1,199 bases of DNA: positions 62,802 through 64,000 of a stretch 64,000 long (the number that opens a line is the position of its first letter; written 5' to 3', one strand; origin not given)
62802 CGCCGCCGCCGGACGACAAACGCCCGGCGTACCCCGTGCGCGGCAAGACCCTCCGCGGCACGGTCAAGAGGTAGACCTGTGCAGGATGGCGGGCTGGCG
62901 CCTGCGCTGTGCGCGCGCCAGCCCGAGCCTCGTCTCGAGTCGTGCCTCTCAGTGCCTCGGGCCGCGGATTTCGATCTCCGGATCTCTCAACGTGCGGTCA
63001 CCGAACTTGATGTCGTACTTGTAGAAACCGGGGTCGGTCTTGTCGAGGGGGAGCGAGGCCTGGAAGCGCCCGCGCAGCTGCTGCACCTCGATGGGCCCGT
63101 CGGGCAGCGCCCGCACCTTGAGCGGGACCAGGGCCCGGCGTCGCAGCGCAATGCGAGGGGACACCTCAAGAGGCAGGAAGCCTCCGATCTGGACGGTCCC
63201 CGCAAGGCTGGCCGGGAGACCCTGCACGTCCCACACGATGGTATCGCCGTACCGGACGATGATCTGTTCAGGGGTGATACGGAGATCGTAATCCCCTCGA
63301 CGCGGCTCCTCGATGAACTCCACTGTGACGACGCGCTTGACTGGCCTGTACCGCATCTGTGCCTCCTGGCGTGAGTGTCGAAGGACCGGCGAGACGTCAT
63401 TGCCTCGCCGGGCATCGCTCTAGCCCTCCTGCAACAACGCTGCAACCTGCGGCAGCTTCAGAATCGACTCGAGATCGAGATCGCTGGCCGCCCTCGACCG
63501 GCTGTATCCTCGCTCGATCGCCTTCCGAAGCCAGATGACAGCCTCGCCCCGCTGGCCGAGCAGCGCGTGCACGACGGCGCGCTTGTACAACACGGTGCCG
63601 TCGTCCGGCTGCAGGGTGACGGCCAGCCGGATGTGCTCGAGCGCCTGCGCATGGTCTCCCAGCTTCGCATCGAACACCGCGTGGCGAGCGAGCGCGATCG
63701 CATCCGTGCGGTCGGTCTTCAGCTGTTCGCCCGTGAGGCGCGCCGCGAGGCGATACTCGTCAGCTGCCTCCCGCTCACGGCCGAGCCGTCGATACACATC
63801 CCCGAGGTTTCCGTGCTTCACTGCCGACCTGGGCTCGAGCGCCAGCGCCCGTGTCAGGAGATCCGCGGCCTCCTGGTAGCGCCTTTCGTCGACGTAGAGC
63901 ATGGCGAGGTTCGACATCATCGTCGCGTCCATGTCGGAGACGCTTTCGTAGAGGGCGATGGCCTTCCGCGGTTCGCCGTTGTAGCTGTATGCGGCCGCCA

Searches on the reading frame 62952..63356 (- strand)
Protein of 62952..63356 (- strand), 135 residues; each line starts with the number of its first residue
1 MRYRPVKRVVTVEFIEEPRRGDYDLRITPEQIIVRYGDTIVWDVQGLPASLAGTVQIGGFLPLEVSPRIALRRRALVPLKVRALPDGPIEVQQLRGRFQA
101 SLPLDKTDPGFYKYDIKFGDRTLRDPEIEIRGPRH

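Call 5: search_protein_families(library=pfam, proteins=[window:62952-63356:-], max_evalue=1)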
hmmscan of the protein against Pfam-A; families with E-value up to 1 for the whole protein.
window:62952-63356:- (135 aa): 0 families

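Call 7: search_protein_families(library=ncbifam, proteins=[window:62952-63356:-], max_evalue=1)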
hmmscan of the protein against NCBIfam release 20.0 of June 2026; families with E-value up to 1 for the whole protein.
window:62952-63356:- (135 aa): 0 families

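Call 9: find_homologous_proteins(query=window:62952-63356:-, max_evalue=0.01)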
Query window:62952-63356:- (135 aa): 23 proteins with E <= 0.01 among 64 candidates.
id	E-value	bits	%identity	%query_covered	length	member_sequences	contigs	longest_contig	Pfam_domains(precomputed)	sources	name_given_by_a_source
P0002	1.2e-81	289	99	100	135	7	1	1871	-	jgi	jgi:hypothetical protein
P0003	4.7e-69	249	83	100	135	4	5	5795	-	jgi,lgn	jgi:hypothetical protein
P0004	3.6e-65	236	80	99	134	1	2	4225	-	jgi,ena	-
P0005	2.4e-52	195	70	99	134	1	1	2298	-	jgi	jgi:hypothetical protein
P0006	8.9e-50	186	64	99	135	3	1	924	-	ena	-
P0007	1.0e-49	186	66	100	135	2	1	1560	-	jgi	jgi:hypothetical protein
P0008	2.3e-49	185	64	99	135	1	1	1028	-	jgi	jgi:hypothetical protein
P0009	9.8e-47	176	64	99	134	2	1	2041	-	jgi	jgi:hypothetical protein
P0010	1.1e-46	176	66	99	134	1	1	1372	-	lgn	-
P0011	1.9e-46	175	63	100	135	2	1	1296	-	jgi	jgi:hypothetical protein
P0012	8.1e-46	173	62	99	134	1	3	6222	-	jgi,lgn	-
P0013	8.4e-39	151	56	99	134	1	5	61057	-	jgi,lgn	jgi:hypothetical protein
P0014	1.3e-33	134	47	100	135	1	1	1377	-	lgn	-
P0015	1.2e-32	131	49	100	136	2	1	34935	-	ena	-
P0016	2.1e-32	130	47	100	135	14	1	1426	-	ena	-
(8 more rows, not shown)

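Call 17: find_encoding_contigs(protein=P0013, flank=6000, max_places=3)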
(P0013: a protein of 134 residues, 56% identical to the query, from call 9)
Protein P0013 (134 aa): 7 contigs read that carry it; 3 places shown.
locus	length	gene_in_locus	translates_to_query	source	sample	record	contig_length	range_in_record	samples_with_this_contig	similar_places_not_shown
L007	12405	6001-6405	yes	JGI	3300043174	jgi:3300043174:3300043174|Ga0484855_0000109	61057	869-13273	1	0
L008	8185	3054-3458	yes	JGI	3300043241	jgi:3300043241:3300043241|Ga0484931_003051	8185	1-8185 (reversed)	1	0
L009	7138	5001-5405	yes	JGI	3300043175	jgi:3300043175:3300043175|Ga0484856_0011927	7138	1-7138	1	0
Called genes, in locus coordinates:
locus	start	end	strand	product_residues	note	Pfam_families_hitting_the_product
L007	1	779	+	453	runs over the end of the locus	PF00764:Arginosuc_synth, PF20979:Arginosuc_syn_C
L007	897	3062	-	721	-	PF08409:TMTC_DUF1736 (faint)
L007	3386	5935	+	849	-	PF00069:Pkinase, PF01636:APH (faint), PF07714:PK_Tyr_Ser-Thr, PF13428:TPR_14 (faint), PF13374:TPR_10 (faint), PF14559:TPR_19, PF13432:TPR_16 (weak), PF13414:TPR_11, +11 more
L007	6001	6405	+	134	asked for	-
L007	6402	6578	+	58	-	-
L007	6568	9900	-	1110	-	PF00930:DPPIV_N (faint), PF26549:Tricorn_N, PF07676:PD40 (weak), PF26550:Tricorn_2nd, PF14684:Tricorn_C1, PF14685:PDZ_Tricorn, PF03572:Peptidase_S41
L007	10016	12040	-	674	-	PF26550:Tricorn_2nd (weak), PF00930:DPPIV_N (weak), PF07676:PD40, PF26549:Tricorn_N, PF07676:PD40 (weak), PF05448:AXE1 (faint), PF12146:Hydrolase_4 (faint), PF00326:Peptidase_S9, +1 more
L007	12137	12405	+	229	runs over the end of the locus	PF04191:PEMT, PF04140:ICMT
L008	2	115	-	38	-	?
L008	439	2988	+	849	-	PF00069:Pkinase, PF01636:APH (faint), PF07714:PK_Tyr_Ser-Thr, PF13428:TPR_14 (faint), PF13374:TPR_10 (faint), PF14559:TPR_19, PF13432:TPR_16 (weak), PF13414:TPR_11, +11 more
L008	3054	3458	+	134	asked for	-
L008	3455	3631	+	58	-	-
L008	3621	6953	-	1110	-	PF00930:DPPIV_N (faint), PF26549:Tricorn_N, PF07676:PD40 (weak), PF26550:Tricorn_2nd, PF14684:Tricorn_C1, PF14685:PDZ_Tricorn, PF03572:Peptidase_S41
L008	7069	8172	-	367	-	PF05448:AXE1 (weak), PF20434:BD-FAE (faint), PF07859:Abhydrolase_3 (faint), PF12146:Hydrolase_4 (faint), PF00326:Peptidase_S9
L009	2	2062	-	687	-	?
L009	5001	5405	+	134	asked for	-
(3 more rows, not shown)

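Call 18: find_encoding_contigs(protein=P0015, flank=6000, max_places=2)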
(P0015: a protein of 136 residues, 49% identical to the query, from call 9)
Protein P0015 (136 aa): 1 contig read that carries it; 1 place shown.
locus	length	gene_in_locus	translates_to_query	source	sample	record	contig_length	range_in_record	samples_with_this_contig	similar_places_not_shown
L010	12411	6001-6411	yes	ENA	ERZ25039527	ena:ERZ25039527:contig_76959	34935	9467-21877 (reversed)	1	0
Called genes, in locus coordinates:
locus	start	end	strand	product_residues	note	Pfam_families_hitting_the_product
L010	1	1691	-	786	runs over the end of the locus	PF07697:7TMR-HDED, PF07698:7TM-7TMR_HD, PF01966:HD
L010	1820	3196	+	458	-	PF00764:Arginosuc_synth, PF20979:Arginosuc_syn_C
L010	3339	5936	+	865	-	PF00069:Pkinase, PF07714:PK_Tyr_Ser-Thr, PF14559:TPR_19 (weak), PF13414:TPR_11 (weak), PF13432:TPR_16 (weak), PF13414:TPR_11 (weak), PF13424:TPR_12, PF13432:TPR_16, +14 more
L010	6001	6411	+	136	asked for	-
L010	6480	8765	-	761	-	PF07676:PD40 (faint), PF26549:Tricorn_N, PF26550:Tricorn_2nd, PF14684:Tricorn_C1, PF14685:PDZ_Tricorn, PF03572:Peptidase_S41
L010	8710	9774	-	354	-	PF00930:DPPIV_N (faint), PF26549:Tricorn_N, PF07676:PD40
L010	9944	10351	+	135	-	-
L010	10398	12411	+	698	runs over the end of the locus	PF08531:Bac_rhamnosid_N (weak), PF17389:Bac_rhamnosid6H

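Call 38: predict_structure(alignment_id=A1)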
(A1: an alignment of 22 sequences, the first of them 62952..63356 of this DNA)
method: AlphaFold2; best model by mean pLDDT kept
length: 135 residues; sequences in the alignment: 22
mean_pLDDT: 91.5   pTM: 0.84
mean pLDDT of the five models: 91.5, 91.3, 90.9, 90.8, 90.4
residues with pLDDT >= 90: 104; 70-90: 28; 50-70: 3; < 50: 0
segments of 3 or more residues with pLDDT < 50: none
pLDDT, mean of each block of 10 residues (from residue 1): 90 91 93 94 95 93 90 93 86 95 91 93 95 72
secondary structure, 60 per line:
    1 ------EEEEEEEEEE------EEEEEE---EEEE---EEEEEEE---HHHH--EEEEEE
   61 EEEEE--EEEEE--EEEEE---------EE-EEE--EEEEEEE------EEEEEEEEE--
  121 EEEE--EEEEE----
elements in order: E7-16 E23-28 E32-35 E39-45 H49-52 E55-65 E68-72 E75-79 E92-94 E97-103 E110-118 E121-124 E127-131

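Call 41: fold_search(model_id=the predicted structure, library=pdb)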
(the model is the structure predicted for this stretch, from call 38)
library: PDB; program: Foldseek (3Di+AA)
matches with E <= 10: 1673; with E <= 0.001: 21
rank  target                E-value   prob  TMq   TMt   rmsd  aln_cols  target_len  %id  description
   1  3nji_A                5.8e-05  1.00  0.43  0.48   9.2       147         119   16  S114A mutant of SO1698 protein, an aspartic peptidase from Shewanella oneidensis. (released 2010-09-22)
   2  2ux6                  1.9e-04  1.00  0.40  0.43  10.0       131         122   11  Pseudoazurin with engineered amicyanin ligand loop, oxidized form, pH 7.5 (released 2007-08-21)
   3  3njk                  2.2e-04  1.00  0.42  0.46   9.1       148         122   16  D116A mutant of SO1698 protein, an aspartic peptidase from Shewanella oneidensis, at pH5.5 (released 2010-07-21)
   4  1baw_A                2.5e-04  1.00  0.44  0.54  11.1       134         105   16  PLASTOCYANIN FROM PHORMIDIUM LAMINOSUM (released 1999-03-02)
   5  7z3i_A                3.4e-04  1.00  0.40  0.39  13.0       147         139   10  Crystal structure of the cupredoxin AcoP from Acidithiobacillus ferrooxidans, M171A mutant (released 2023-09-13)
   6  3bqv                  3.8e-04  1.00  0.45  0.56   9.4       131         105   16  Crystal Structure of the double mutant D44A D45A Plastocyanin from Phormidium laminosum (released 2009-01-06)
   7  2dv6_A                4.0e-04  1.00  0.41  0.16  12.1       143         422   17  Crystal structure of nitrite reductase from Hyphomicrobium denitrificans (released 2007-02-20)
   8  3njm                  4.3e-04  1.00  0.38  0.41   8.6       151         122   16  P117A mutant of SO1698 protein, an aspartic peptidase from Shewanella oneidensis. (released 2010-07-21)
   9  3cvb_A                5.1e-04  1.00  0.43  0.54   9.6       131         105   15  Regulation of Protein Function: Crystal Packing Interfaces and Conformational Dimerization (released 2008-07-08)
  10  1zia                  6.1e-04  1.00  0.42  0.45   8.0       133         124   12  OXIDIZED PSEUDOAZURIN (released 1997-04-01)
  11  2w88_A                6.4e-04  1.00  0.41  0.51  11.9       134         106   16  Plastocyanin variant with N-terminal Methionine - open structure (released 2009-10-27)
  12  7z3g_A                6.4e-04  0.99  0.38  0.37  13.0       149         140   10  Crystal structure of the cupredoxin AcoP from Acidithiobacillus ferrooxidans, H166A mutant (released 2023-09-13)
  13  7z3b_B                7.2e-04  1.00  0.44  0.45  10.0       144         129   10  Crystal structure of the cupredoxin AcoP from Acidithiobacillus ferrooxidans, reduced form (released 2023-09-13)
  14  7z3i_B                7.7e-04  1.00  0.42  0.44   9.8       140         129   10  Crystal structure of the cupredoxin AcoP from Acidithiobacillus ferrooxidans, M171A mutant (released 2023-09-13)
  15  8rqy                  8.1e-04  1.00  0.40  0.41   7.5       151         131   11  MakC and MakD are two proteins associated with a tripartite toxin of Vibrio cholerae (released 2024-09-25)
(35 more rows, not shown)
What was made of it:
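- On Cupredoxin (type-1 copper protein): B: 21 PDB hits at E <= 1e-3, most of them cupredoxins (the remainder SO1698 and MakC/MakD entries), TM 0.38-0.46 (call 41).
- Closest known: SO1698 / DUF1888 self-cleaving 'aspartic peptidase' of Shewanella oneidensis. Same: Similar size, all-beta sandwich, and best PDB fold hit of B (call 41).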

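Call 47: search_solved_structures(query=A1, max_evalue=10, show_alignments=3)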
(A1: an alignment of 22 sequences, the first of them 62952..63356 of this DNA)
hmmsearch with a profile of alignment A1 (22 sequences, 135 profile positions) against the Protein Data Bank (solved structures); distinct sequences matched with E-value up to 10: 0.

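Call 52: search_protein_families(library=pfam, alignment_id=A1, max_evalue=10)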
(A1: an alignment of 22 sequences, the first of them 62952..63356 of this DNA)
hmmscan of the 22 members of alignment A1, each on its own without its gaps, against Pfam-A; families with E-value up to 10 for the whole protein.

A. member 1, window:62952-63356:- (135 aa): 0 families

B. families by the number of members that match (of 22 scanned): 1 family
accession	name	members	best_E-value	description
PF24186.1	DUF7414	3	0.042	Domain of unknown function (DUF7414)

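Call 55: find_related_loci(query=A1, collection=metagenome_contigs, flank=4000)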
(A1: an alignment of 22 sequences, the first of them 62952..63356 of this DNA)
Query A1 (135 aa) in metagenome_contigs; peptide patterns used: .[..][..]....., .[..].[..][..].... (x = any residue, [..] = any of these).
160 stretches matched a pattern; 21 encode a relative of the query (tblastn E <= 1e-3); 21 distinct loci.
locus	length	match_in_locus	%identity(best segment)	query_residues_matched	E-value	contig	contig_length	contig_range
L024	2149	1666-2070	99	1-135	1e-87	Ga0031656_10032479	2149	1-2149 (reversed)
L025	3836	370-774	84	1-135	8e-73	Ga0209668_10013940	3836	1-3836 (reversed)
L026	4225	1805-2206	80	1-134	2e-69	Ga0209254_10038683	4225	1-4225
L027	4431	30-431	62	1-134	7e-51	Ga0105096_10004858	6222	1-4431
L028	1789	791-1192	49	1-134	9e-39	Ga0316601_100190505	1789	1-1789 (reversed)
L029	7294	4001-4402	47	1-134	3e-38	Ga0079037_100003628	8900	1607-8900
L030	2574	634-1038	47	1-135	3e-38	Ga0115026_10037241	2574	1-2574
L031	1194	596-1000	48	1-134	4e-39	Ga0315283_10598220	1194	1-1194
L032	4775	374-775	45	1-134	9e-38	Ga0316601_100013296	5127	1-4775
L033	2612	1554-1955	45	1-134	8e-38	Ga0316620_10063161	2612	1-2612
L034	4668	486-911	50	1-134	2e-37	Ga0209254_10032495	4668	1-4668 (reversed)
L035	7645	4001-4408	49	1-135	3e-37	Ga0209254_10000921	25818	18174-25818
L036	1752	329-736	46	1-135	3e-37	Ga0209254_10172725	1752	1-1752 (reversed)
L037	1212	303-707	47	1-134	1e-37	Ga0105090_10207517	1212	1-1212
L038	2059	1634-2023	45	1-130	4e-35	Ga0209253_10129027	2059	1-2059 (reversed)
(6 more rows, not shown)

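Call 67: search_protein_families(library=padloc, proteins=[window:62952-63356:-], max_evalue=0.01)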
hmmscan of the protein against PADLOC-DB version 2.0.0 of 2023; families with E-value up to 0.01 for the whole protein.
window:62952-63356:- (135 aa): 0 families

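Call 68: search_protein_families(library=phrogs, proteins=[window:62952-63356:-], max_evalue=0.1)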
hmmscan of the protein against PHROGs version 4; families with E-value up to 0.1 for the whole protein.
window:62952-63356:- (135 aa): 1 family
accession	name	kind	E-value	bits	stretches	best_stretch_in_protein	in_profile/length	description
phrog_13849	-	unknown function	0.065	14.3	0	9-36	7-34/71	-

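Call 70: search_solved_structures(query=window:62952-63356:-, max_evalue=10, show_alignments=3)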
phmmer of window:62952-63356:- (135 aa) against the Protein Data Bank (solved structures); distinct sequences matched with E-value up to 10: 4.
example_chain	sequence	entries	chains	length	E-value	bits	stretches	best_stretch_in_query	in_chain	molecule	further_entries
4yov_A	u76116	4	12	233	0.31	14.3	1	28-97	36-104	3-5 exonuclease PhoExo I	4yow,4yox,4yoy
4yor_A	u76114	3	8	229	0.57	13.4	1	28-97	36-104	3-5 exonuclease PhoExo I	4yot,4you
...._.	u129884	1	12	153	0.59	13.4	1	34-89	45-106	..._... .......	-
7np7_B1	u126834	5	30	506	7.2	9.8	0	44-96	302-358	ESX-5 secretion system ATPase EccB5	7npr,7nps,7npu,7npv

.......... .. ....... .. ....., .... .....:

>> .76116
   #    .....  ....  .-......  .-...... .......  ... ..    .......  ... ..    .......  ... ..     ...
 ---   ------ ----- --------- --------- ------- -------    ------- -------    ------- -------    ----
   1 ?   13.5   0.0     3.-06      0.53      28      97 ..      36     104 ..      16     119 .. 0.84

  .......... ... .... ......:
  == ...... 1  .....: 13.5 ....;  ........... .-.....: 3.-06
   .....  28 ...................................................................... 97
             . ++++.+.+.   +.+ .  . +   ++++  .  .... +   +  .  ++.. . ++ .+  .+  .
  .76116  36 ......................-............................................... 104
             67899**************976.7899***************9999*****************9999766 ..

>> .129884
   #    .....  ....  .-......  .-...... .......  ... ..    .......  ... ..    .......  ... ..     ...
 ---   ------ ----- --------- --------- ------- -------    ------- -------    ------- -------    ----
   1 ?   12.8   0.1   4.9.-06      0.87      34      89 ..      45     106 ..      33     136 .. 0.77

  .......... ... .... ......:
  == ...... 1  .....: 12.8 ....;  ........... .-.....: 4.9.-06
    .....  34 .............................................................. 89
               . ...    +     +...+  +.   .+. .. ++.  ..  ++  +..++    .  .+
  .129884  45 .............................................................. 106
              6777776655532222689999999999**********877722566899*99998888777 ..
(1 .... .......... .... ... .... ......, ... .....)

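Call 91: fold_search(model_id=the predicted structure, library=viral)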
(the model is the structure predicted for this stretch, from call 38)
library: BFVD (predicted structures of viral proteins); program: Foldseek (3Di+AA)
matches with E <= 10: 825; with E <= 0.001: 6
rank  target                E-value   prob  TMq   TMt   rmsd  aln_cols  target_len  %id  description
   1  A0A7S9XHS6            6.4e-05  1.00  0.50  0.53   7.0       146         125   11  (no name in the UniProt tables at hand)
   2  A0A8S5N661            4.0e-04  1.00  0.43  0.36   7.9       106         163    8  Uncharacterized protein [Myoviridae sp. ct8ME27]
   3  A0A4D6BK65            5.6e-04  1.00  0.48  0.28   9.6       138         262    9  (no name in the UniProt tables at hand)
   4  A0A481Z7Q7            6.4e-04  1.00  0.43  0.43  11.4       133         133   12  Beta-sandwich protein [Pithovirus LCPAC304]
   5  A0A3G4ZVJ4            9.0e-04  1.00  0.40  0.39  10.7       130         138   12  Uncharacterized protein [Edafosvirus sp.]
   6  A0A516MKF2            9.6e-04  1.00  0.41  0.12  10.5       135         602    9  (no name in the UniProt tables at hand)
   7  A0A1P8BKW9            1.1e-03  0.96  0.32  0.08  11.4       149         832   12  (no name in the UniProt tables at hand)
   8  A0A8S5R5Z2            1.1e-03  0.99  0.35  0.23   6.4       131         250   13  Uncharacterized protein [Siphoviridae sp. ctpV36]
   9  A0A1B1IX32            1.3e-03  1.00  0.41  0.07  11.2       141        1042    8  (no name in the UniProt tables at hand)
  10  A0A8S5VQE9            1.3e-03  0.99  0.35  0.07   9.8       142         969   10  (no name in the UniProt tables at hand)
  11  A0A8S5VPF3            1.4e-03  1.00  0.45  0.27   5.4       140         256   11  Nucleoid-associated protein (Fragment) [Ackermannviridae sp.]
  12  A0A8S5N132            1.4e-03  0.99  0.42  0.33  14.5       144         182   12  Uncharacterized protein [Siphoviridae sp. ct43U4]
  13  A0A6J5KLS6            1.4e-03  0.97  0.33  0.25   8.8       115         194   16  Uncharacterized protein [uncultured Caudovirales phage]
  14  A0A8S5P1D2            1.6e-03  1.00  0.42  0.14   8.9       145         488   12  Uncharacterized protein [Siphoviridae sp. ctiMP24]
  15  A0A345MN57            1.6e-03  0.97  0.38  0.22   9.9       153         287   10  (no name in the UniProt tables at hand)
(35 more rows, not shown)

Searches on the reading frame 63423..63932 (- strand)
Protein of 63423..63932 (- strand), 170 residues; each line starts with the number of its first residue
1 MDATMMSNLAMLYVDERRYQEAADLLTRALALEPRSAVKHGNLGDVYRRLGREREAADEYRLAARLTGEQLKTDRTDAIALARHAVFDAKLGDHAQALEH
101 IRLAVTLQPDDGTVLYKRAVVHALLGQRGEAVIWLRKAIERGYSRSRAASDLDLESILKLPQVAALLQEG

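Call 5: search_protein_families(library=pfam, proteins=[window:63423-63932:-], max_evalue=1)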
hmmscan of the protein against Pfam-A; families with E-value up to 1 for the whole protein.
window:63423-63932:- (170 aa): 24 families
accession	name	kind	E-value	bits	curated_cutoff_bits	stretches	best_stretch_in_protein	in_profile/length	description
PF07719.23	TPR_2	-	1.6e-18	65.6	27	4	7-35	5-33/34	Tetratricopeptide repeat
PF13181.12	TPR_8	-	5.6e-16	57.7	25.7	4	5-34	3-32/34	Tetratricopeptide repeat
PF00515.34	TPR_1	-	4.6e-15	55.2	27.8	2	7-35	5-33/34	Tetratricopeptide repeat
PF13424.12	TPR_12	-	2.8e-12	47.1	30.1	3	3-65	3-73/77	Tetratricopeptide repeat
PF13432.12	TPR_16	-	8e-12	45.8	32.7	2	9-66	3-60/65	Tetratricopeptide repeat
PF13428.12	TPR_14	-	2e-08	34.5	23.5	2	87-119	10-42/44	Tetratricopeptide repeat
PF14559.12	TPR_19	-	2.1e-08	34.8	25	2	14-60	2-48/68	Tetratricopeptide repeat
PF13176.12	TPR_7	-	2.1e-08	34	27.9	2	7-33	3-29/36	Tetratricopeptide repeat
PF13414.12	TPR_11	-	4.2e-08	33.2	26.8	2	13-51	4-42/42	TPR repeat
PF13374.12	TPR_10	-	2.5e-07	31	27.5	1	3-32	2-31/42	Tetratricopeptide repeat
PF13431.12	TPR_17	-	7.8e-06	26.2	24.4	1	25-56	1-32/34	Tetratricopeptide repeat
PF13174.12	TPR_6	-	5.3e-05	24.1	26.3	0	8-36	5-33/33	Tetratricopeptide repeat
PF13371.12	TPR_9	-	8.4e-05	23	35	2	92-142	9-59/73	Tetratricopeptide repeat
PF25063.1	ARM_TT21_C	-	0.00047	20.5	35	1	9-70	101-162/209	Tetratricopeptide repeat protein 21 C-terminal ARM domain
PF07721.20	TPR_4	-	0.0021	18.9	27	0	115-136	4-25/26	Tetratricopeptide repeat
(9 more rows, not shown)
